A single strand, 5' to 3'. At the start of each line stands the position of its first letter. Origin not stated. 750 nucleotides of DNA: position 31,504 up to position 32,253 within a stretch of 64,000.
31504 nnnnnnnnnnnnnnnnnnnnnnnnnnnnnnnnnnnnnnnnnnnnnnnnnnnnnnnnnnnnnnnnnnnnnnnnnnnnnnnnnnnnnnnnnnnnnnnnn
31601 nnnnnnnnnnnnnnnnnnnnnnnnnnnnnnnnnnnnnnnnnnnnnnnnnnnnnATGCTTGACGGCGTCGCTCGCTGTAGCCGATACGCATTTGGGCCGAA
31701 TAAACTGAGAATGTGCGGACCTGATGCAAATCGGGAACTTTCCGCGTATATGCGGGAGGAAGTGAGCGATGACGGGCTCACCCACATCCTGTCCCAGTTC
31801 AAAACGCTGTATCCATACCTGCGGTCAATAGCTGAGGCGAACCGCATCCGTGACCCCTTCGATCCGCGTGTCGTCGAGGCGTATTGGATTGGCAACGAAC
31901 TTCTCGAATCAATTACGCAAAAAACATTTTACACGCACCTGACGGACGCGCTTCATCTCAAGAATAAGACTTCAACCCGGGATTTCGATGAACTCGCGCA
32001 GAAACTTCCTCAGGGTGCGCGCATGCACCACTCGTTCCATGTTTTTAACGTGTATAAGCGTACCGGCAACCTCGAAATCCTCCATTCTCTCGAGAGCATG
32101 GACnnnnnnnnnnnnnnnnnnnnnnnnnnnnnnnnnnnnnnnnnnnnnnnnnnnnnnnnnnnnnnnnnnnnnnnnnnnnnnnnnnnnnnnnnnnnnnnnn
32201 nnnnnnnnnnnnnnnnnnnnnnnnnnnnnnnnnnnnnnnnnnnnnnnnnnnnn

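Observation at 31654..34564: Orphan minimal two-subunit [NiFe]-hydrogenase with maturation protease, an unknown coupled partner and no electron-transfer subunits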

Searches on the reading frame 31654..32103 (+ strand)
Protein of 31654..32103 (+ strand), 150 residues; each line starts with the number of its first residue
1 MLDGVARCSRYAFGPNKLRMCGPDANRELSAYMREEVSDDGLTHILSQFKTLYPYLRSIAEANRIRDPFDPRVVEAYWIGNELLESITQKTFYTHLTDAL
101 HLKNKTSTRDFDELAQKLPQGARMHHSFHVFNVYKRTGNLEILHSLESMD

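Call 75: search_protein_representatives(protein=window:31654-32103:+)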
Query: 150 residues. Proteins with E-value up to 0.001 (for the whole library): 756; up to 1e-10: 417; up to 1e-30: 48. The best 150 are listed.
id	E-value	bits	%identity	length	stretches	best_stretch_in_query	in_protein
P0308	2.6e-52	192.9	56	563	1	2-150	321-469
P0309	4.6e-50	185.6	55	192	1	4-148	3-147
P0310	4.8e-45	169.3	50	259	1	4-150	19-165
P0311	1.2e-44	168.0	53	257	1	3-150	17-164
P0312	1.4e-44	167.7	51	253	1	3-150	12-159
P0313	1.9e-43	164.1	52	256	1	3-140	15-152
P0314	8.6e-43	162.0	53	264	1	3-150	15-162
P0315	3.0e-41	157.0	54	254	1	4-139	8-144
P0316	6.4e-41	155.9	50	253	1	2-150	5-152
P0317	6.7e-41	155.8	50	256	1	2-150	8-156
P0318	1.3e-38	148.4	48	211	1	2-150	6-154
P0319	2.1e-38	147.8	52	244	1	4-150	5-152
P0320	2.3e-38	147.6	47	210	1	3-150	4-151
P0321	1.5e-37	145.0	61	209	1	2-111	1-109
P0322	2.1e-37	144.5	51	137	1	3-144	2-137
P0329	7.1e-35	136.3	49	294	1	3-150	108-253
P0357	1.9e-30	121.9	45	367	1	8-150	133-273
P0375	2.1e-26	108.8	46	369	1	4-141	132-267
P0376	5.0e-26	107.6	45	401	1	4-141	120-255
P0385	7.6e-25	103.8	42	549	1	13-139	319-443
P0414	1.5e-21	93.1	41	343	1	3-141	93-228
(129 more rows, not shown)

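Call 77: search_protein_families(library=pfam, proteins=[P0357, P0375, P0376, P0414, P0329, P0385, P0308], max_evalue=0.01)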
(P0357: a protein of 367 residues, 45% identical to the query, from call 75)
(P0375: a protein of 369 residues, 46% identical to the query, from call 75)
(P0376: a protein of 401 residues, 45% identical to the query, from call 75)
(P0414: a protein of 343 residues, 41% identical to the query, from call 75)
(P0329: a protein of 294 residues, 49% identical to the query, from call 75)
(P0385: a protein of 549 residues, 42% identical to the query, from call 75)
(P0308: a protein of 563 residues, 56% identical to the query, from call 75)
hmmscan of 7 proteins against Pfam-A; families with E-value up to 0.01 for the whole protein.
P0357 (367 aa): 7 families
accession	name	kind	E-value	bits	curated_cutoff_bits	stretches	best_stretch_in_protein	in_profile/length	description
PF19927.4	DUF6390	-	2.9e-55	187.8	25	1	128-364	4-238/244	Family of unknown function (DUF6390)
PF13560.12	HTH_31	-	4.8e-15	56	27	1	13-72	2-61/64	Helix-turn-helix domain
PF01381.28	HTH_3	-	1.7e-14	54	23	1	17-71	1-54/55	Helix-turn-helix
PF12844.13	HTH_19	-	3.1e-10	40.2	30.2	1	14-70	1-56/64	Helix-turn-helix domain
PF13443.12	HTH_26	-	7.5e-06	26.5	22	1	17-67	2-52/63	Cro/C1-type HTH DNA-binding domain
PF13413.12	HTH_25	-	0.00017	21.8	24.6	1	17-71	2-61/62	Helix-turn-helix domain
PF13744.12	HTH_37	-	0.00023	21.3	27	1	13-65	19-71/80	Helix-turn-helix domain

P0375 (369 aa): 2 families
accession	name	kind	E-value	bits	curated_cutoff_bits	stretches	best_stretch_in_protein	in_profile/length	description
PF19927.4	DUF6390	-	8.7e-65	219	25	1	130-368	3-240/244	Family of unknown function (DUF6390)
PF03551.20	PadR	-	6.7e-16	58.5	27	1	6-75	2-74/75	Transcriptional regulator PadR-like family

P0376 (401 aa): 2 families
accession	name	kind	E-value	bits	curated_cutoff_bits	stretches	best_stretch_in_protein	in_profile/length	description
PF19927.4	DUF6390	-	4e-36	125.2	25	1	117-256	2-136/244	Family of unknown function (DUF6390)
PF01455.23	HupF_HypC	-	2.8e-06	27.8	28.5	1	38-69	34-65/65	HupF/HypC family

P0414 (343 aa): 10 families
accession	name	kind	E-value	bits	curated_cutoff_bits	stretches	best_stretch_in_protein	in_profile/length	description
PF19927.4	DUF6390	-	3.1e-93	312.2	25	1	92-334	3-242/244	Family of unknown function (DUF6390)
PF00392.27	GntR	-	1.4e-19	69.9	27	1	13-76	1-64/64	Bacterial regulatory proteins, gntR family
PF25213.1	HVO_A0261_N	-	5.3e-05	23.5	35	1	36-78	24-64/86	HVO_A0261 N-terminal domain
PF08220.18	HTH_DeoR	-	7.1e-05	22.9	21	1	40-71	18-49/57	DeoR-like helix-turn-helix domain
PF08279.18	HTH_11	-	0.00043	20.5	25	1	40-66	19-46/55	HTH domain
PF14502.12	HTH_41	-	0.00049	19.9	25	1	32-67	2-37/48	Helix-turn-helix domain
PF12802.13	MarR_2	-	0.0025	18.4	27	1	40-69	24-53/61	MarR family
PF02082.26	Rrf2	-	0.0046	17.5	30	1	29-73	16-60/132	Iron-dependent Transcriptional regulator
PF13545.12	HTH_Crp_2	-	0.0065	16.9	27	0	40-76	26-60/70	Crp-like helix-turn-helix domain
PF09339.16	HTH_IclR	-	0.0072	16.5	22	0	32-68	14-50/52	IclR helix-turn-helix domain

P0329 (294 aa): 4 families
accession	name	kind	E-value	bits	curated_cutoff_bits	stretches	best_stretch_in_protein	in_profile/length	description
PF19927.4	DUF6390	-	2e-45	155.6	25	1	107-287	3-181/244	Family of unknown function (DUF6390)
PF01381.28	HTH_3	-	7.5e-08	32.7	23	1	20-57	1-38/55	Helix-turn-helix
PF13560.12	HTH_31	-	1.2e-05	25.9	27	1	19-65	5-52/64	Helix-turn-helix domain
PF13384.12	HTH_23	-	0.00014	22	24.6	1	20-48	11-37/50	Homeodomain-like domain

P0385 (549 aa): 2 families
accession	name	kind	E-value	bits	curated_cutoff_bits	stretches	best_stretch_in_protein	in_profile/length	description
PF19927.4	DUF6390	-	1.1e-39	136.8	25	1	319-460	14-150/244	Family of unknown function (DUF6390)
PF00892.27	EamA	-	2.5e-06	28.3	28.2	1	154-230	3-75/135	EamA-like transporter family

P0308 (563 aa): 2 families
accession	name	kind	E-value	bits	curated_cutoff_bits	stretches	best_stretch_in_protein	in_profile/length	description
PF19927.4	DUF6390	-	7.6e-62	209.4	25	1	322-562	4-240/244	Family of unknown function (DUF6390)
PF00892.27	EamA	-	4.5e-30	105.1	28.2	2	10-144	4-133/135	EamA-like transporter family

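Call 78: find_encoding_contigs(protein=P0414, flank=8000, max_places=2)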
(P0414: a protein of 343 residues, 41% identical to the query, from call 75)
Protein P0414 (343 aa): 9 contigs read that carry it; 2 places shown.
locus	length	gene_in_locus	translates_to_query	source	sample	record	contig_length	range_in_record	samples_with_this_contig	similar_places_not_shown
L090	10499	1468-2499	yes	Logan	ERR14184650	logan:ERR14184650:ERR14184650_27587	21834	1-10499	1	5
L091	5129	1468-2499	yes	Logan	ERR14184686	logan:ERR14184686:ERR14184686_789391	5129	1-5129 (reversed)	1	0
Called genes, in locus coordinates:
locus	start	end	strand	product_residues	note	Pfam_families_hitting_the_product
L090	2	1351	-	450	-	?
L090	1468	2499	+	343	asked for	PF00392:GntR, PF19927:DUF6390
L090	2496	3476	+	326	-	PF01547:SBP_bac_1, PF13531:SBP_bac_11, PF13416:SBP_bac_8, PF13343:SBP_bac_6 (weak)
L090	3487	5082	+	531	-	PF00528:BPD_transp_1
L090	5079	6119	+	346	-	PF00005:ABC_tran, PF02463:SMC_N (faint), PF13304:AAA_21 (faint), PF08402:TOBE_2 (weak)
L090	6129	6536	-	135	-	-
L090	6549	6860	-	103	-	PF01656:CbiA, PF13614:AAA_31 (weak)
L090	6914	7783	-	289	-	PF00142:Fer4_NifH, PF01656:CbiA, PF02374:ArsA_ATPase (weak), PF06564:CBP_BcsQ (faint), PF10609:ParA (weak), PF13614:AAA_31 (weak)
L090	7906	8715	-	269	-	PF00970:FAD_binding_6 (weak), PF00175:NAD_binding_1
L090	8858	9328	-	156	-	-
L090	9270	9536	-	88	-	-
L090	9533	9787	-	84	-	-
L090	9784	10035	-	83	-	-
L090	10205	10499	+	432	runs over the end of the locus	PF01058:Oxidored_q6, PF14720:NiFe_hyd_SSU_C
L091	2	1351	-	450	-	?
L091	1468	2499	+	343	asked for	PF00392:GntR, PF19927:DUF6390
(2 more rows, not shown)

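Call 79: find_encoding_contigs(protein=P0375, flank=8000, max_places=2)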
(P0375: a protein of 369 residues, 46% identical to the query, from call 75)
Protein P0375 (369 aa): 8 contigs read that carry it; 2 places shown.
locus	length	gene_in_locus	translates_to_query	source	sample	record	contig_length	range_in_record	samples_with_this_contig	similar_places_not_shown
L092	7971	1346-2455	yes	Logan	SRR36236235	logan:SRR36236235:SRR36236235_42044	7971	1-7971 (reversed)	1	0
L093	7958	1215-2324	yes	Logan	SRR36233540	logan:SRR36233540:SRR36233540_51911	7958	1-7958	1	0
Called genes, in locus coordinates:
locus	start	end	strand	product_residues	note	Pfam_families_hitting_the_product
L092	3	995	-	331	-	PF13384:HTH_23 (weak), PF13518:HTH_28, PF13551:HTH_29, PF13565:HTH_32, PF00665:rve, PF13683:rve_3, PF13333:rve_2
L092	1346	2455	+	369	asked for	PF03551:PadR, PF19927:DUF6390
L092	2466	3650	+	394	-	-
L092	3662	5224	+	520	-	PF00496:SBP_bac_5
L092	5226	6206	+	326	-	PF00528:BPD_transp_1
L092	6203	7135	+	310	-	PF00528:BPD_transp_1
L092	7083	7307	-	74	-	-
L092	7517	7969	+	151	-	?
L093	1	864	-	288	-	?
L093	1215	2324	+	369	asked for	PF03551:PadR, PF19927:DUF6390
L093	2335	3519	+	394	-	-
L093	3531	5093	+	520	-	PF00496:SBP_bac_5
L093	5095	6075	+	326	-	PF00528:BPD_transp_1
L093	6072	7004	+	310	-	PF00528:BPD_transp_1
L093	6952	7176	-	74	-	-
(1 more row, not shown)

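Call 80: find_encoding_contigs(protein=P0357, flank=10000, max_places=2)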
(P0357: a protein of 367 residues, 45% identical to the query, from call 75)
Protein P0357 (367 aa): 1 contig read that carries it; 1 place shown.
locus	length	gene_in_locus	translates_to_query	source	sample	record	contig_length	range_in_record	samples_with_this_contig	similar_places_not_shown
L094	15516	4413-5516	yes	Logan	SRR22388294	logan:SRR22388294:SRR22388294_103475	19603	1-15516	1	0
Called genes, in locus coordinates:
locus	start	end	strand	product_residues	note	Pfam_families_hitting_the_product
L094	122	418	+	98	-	PF01381:HTH_3, PF13560:HTH_31, PF12844:HTH_19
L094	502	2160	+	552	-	PF00496:SBP_bac_5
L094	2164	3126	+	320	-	PF19300:BPD_transp_1_N, PF00528:BPD_transp_1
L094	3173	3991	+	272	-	PF12911:OppC_N, PF00528:BPD_transp_1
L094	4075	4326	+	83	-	PF01455:HupF_HypC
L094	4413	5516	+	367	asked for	PF13560:HTH_31, PF01381:HTH_3, PF12844:HTH_19, PF13443:HTH_26 (faint), PF19927:DUF6390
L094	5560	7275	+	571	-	PF00496:SBP_bac_5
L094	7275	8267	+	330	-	PF00528:BPD_transp_1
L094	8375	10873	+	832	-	PF00528:BPD_transp_1, PF00005:ABC_tran, PF13555:AAA_29 (faint), PF13304:AAA_21 (faint), PF08352:oligo_HPY (weak), PF00005:ABC_tran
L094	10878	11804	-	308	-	PF01106:NifU, PF00355:Rieske, PF13806:Rieske_2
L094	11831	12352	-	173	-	PF01750:HycI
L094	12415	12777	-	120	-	-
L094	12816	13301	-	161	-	-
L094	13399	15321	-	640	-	PF00374:NiFeSe_Hases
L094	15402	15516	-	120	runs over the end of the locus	-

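Call 81: find_encoding_contigs(protein=P0376, flank=10000, max_places=2)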
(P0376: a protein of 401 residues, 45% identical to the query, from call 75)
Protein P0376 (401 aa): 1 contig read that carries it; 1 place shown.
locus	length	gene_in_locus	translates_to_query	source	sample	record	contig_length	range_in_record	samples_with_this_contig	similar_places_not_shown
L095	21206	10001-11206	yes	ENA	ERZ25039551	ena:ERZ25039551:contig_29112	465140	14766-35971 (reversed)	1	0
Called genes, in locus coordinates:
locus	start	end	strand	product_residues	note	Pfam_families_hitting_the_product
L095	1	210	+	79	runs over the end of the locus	PF01855:POR_N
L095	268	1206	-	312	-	-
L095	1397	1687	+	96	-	PF02775:TPP_enzyme_C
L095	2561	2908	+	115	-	-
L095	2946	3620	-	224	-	PF24837:AMIN-like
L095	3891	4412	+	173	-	PF04073:tRNA_edit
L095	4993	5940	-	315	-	PF00871:Acetate_kinase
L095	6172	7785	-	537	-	PF09364:XFP_N, PF03894:XFP, PF09363:XFP_C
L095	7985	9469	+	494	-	-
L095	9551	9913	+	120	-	-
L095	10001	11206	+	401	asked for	PF01455:HupF_HypC (weak), PF19927:DUF6390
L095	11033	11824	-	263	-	-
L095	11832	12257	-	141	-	-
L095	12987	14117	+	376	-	-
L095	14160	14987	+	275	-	-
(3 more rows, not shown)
